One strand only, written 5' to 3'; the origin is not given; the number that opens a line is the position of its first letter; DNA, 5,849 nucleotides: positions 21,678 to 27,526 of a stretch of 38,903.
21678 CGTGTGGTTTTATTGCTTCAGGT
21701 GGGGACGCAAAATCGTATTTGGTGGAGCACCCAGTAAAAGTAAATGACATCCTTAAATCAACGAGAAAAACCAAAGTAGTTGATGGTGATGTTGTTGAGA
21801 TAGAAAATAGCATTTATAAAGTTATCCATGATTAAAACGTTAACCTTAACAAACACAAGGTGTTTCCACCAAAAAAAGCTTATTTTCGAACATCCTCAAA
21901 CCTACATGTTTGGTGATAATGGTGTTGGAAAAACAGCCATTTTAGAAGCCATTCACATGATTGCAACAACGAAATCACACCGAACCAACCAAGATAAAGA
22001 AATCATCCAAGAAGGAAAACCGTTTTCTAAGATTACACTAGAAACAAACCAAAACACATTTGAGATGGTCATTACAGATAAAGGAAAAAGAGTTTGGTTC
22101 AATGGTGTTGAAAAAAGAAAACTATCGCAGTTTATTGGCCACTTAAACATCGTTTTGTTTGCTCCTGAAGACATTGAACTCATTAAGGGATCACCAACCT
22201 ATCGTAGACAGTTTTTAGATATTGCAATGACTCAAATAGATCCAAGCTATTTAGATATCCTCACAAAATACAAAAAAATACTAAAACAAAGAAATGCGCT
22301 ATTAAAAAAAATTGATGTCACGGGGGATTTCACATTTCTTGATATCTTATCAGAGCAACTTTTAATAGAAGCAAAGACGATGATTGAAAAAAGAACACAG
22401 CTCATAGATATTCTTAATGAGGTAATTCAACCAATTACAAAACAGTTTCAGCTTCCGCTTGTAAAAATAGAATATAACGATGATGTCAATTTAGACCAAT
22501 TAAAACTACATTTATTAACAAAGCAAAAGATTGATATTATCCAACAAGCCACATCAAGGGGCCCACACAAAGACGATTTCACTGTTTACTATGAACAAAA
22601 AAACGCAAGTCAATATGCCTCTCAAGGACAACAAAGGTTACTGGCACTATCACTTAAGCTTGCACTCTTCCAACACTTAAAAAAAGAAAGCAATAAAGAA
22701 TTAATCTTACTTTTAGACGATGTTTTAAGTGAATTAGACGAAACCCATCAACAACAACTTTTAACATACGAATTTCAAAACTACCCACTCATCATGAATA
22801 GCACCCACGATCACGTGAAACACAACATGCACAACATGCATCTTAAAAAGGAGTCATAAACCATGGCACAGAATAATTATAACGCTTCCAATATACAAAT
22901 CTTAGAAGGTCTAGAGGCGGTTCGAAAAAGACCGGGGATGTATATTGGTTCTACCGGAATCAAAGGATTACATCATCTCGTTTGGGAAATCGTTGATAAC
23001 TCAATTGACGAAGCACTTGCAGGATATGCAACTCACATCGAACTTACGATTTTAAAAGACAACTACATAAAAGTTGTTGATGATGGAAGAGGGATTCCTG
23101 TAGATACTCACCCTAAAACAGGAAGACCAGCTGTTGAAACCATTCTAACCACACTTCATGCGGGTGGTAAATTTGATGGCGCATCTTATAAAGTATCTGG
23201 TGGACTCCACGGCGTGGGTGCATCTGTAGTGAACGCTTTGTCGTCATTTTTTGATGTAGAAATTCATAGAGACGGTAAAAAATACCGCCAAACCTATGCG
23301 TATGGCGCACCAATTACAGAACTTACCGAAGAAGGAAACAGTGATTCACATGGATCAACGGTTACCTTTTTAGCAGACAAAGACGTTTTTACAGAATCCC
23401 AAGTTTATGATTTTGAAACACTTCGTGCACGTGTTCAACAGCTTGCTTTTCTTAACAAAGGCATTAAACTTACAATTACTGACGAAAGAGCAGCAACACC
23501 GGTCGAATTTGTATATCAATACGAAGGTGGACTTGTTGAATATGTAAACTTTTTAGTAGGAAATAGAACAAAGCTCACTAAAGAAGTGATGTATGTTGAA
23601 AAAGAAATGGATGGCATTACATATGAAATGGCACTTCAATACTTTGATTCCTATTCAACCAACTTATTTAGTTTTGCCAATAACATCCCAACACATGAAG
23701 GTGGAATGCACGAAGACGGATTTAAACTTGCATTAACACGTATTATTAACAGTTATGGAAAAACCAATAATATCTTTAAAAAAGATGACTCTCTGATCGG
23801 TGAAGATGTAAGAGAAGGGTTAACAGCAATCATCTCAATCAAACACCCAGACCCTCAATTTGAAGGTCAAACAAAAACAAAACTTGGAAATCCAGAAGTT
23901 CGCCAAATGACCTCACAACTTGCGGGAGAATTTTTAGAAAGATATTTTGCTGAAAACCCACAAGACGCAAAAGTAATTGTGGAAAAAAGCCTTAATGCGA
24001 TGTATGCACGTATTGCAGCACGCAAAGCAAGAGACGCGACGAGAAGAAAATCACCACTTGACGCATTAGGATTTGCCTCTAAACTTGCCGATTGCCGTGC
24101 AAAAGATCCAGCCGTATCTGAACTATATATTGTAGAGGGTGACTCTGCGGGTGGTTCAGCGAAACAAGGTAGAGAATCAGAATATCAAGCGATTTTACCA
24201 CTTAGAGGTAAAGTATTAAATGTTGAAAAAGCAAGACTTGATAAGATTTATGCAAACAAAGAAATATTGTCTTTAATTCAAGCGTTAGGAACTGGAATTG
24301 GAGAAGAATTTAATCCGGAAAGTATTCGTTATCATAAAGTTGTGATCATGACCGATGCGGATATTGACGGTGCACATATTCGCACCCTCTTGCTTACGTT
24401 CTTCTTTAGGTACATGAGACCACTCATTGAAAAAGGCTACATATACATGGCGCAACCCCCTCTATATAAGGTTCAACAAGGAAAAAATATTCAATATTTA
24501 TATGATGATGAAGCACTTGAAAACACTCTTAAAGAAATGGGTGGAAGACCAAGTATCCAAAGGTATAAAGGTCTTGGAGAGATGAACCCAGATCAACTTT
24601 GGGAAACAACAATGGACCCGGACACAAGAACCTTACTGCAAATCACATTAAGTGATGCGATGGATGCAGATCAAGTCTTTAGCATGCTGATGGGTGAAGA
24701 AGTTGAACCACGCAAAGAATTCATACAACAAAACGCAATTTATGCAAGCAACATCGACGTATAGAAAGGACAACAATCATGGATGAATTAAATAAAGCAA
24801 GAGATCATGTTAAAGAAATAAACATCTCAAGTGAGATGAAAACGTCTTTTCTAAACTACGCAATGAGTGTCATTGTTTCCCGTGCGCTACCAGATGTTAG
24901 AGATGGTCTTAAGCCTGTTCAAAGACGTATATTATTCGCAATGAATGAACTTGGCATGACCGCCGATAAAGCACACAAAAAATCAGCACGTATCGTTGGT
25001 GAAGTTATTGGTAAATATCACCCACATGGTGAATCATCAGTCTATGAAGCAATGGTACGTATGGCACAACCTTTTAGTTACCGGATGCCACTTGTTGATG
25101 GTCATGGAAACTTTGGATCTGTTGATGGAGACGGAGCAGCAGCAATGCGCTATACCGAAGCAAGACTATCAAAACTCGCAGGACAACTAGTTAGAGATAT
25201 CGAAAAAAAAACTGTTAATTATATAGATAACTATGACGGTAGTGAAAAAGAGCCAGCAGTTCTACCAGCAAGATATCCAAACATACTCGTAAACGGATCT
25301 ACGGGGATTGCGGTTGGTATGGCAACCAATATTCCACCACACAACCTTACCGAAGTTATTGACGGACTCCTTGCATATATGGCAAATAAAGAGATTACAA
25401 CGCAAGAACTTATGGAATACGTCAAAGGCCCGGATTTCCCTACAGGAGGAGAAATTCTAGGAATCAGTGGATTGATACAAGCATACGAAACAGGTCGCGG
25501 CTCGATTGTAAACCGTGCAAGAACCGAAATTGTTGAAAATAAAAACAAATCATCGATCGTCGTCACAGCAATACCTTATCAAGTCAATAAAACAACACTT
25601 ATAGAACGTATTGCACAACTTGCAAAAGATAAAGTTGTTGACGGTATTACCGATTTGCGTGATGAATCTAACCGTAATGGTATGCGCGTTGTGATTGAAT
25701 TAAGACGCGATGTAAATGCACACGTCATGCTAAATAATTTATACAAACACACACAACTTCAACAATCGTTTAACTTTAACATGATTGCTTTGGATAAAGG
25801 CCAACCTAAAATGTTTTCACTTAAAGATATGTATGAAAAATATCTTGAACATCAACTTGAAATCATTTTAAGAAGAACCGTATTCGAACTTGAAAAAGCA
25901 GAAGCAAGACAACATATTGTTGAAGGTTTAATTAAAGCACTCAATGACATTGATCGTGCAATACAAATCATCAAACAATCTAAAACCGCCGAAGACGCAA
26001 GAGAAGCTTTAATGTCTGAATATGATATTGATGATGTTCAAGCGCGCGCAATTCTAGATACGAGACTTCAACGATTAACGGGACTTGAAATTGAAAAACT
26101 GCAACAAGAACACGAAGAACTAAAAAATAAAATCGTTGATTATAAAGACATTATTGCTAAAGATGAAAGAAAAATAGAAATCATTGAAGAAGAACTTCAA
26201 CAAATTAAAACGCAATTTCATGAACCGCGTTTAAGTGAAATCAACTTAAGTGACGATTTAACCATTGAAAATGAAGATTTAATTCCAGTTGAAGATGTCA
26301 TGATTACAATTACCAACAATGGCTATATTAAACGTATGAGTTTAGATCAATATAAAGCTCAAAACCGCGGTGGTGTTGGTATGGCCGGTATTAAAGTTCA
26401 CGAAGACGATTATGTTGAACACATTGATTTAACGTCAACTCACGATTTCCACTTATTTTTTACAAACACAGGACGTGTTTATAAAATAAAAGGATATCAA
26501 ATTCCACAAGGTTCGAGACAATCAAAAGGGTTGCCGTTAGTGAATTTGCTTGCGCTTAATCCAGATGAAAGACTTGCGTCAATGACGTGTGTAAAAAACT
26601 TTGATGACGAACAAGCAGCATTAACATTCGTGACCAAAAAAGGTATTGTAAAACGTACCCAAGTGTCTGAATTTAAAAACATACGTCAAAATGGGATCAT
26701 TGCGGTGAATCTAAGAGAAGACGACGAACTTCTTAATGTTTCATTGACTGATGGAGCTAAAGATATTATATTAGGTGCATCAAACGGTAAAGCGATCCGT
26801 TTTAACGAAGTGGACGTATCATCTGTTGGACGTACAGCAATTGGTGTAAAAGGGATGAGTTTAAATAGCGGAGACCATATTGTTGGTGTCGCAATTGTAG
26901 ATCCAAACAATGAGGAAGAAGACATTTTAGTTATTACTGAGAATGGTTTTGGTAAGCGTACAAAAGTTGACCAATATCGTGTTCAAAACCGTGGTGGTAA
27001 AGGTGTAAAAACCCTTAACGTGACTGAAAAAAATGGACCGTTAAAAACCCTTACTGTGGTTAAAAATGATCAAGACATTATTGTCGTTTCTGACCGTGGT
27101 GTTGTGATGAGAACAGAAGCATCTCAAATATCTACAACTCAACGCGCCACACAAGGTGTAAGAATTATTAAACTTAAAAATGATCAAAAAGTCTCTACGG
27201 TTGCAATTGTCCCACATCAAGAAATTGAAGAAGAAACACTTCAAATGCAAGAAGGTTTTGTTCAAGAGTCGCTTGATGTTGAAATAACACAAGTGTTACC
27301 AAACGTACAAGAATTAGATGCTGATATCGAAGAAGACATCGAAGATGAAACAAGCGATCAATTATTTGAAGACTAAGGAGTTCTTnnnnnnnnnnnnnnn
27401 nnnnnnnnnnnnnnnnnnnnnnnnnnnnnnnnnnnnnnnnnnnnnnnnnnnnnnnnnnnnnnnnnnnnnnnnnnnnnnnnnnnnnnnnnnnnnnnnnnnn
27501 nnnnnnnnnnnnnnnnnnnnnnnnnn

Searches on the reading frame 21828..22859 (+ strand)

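Call 78: search_protein_families(library=pfam, proteins=[window:21828-22859:+], max_evalue=0.00001)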
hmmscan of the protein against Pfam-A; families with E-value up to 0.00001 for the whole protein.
window:21828-22859:+ (343 aa): 4 families
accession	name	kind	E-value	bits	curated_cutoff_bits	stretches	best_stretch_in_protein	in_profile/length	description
PF02463.25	SMC_N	-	1.9e-14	54.1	40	1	1-314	1-182/220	RecF/RecN/SMC N terminal domain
PF13476.12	AAA_23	-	4.9e-09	37.6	27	1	5-201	2-155/201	AAA domain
PF13175.12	AAA_15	-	7.5e-09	36.1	32.1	1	1-90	1-78/374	AAA ATPase domain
PF13304.12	AAA_21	-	9.2e-06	26.4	27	0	27-79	4-55/304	AAA domain, putative AbiEii toxin, Type IV TA system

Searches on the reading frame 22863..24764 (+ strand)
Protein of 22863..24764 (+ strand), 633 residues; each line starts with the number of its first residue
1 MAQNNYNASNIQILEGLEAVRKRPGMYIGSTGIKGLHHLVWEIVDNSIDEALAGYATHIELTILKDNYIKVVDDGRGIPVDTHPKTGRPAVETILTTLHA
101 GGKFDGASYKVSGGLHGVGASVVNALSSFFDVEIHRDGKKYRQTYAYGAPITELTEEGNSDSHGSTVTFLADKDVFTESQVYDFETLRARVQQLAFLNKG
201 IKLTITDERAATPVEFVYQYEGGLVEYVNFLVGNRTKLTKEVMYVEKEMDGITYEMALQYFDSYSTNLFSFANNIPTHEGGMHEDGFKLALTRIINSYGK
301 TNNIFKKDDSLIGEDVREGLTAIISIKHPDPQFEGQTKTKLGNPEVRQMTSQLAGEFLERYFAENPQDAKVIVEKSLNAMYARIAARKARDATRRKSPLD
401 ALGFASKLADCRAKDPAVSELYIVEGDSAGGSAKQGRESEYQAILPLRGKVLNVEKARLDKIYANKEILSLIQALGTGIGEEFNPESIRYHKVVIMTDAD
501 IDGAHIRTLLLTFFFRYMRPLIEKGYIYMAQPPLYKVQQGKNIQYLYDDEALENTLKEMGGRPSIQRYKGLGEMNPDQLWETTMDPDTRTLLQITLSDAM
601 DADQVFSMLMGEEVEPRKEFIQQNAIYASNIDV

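Call 78: search_protein_families(library=pfam, proteins=[window:22863-24764:+], max_evalue=0.00001)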
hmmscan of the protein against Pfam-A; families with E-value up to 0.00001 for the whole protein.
window:22863-24764:+ (633 aa): 4 families
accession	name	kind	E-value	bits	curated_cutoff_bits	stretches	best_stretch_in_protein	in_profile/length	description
PF00204.31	DNA_gyraseB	-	5.5e-59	199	27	1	223-391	1-172/173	DNA gyrase B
PF00986.26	DNA_gyraseB_C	-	4.5e-32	110.4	29.8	1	563-622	4-63/63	DNA gyrase B subunit, carboxyl terminus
PF01751.28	Toprim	-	1.2e-18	67.4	23.1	1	420-530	1-94/96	Toprim domain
PF02518.31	HATPase_c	-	4.5e-16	59.7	26.4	1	34-170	4-106/111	Histidine kinase-, DNA gyrase B-, and HSP90-like ATPase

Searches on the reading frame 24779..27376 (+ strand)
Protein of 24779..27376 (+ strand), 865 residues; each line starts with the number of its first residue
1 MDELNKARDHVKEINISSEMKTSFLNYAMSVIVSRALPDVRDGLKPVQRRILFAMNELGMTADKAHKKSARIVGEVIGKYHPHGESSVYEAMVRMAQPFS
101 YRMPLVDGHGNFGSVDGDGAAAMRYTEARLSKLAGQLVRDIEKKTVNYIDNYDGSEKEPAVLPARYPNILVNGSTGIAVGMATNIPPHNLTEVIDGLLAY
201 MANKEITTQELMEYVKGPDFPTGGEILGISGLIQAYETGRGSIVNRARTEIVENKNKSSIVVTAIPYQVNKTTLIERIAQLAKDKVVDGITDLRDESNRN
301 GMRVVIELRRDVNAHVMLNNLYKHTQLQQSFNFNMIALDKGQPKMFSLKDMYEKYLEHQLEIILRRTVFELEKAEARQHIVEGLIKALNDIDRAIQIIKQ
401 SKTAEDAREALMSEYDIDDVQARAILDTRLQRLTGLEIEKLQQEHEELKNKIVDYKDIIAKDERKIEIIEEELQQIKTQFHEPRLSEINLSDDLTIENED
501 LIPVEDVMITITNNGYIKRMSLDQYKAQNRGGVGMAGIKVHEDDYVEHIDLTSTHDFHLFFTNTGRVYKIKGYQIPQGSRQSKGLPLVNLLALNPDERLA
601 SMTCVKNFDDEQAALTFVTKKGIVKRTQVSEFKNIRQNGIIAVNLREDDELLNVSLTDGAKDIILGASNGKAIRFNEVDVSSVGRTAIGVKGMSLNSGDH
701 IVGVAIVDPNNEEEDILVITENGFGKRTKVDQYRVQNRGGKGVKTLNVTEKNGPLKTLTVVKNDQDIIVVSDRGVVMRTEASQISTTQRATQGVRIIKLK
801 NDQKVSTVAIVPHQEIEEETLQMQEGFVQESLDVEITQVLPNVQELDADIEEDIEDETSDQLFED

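Call 78: search_protein_families(library=pfam, proteins=[window:24779-27376:+], max_evalue=0.00001)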
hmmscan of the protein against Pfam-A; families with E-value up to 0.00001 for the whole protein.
window:24779-27376:+ (865 aa): 2 families
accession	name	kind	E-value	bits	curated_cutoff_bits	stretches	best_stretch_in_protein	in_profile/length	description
PF00521.26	DNA_topoisoIV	-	4.6e-165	550.1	31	1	35-474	1-432/432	DNA gyrase/topoisomerase IV, subunit A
PF03989.18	DNA_gyraseA_C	-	5.3e-74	243.9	27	6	714-754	1-40/48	DNA gyrase C-terminal domain, beta-propeller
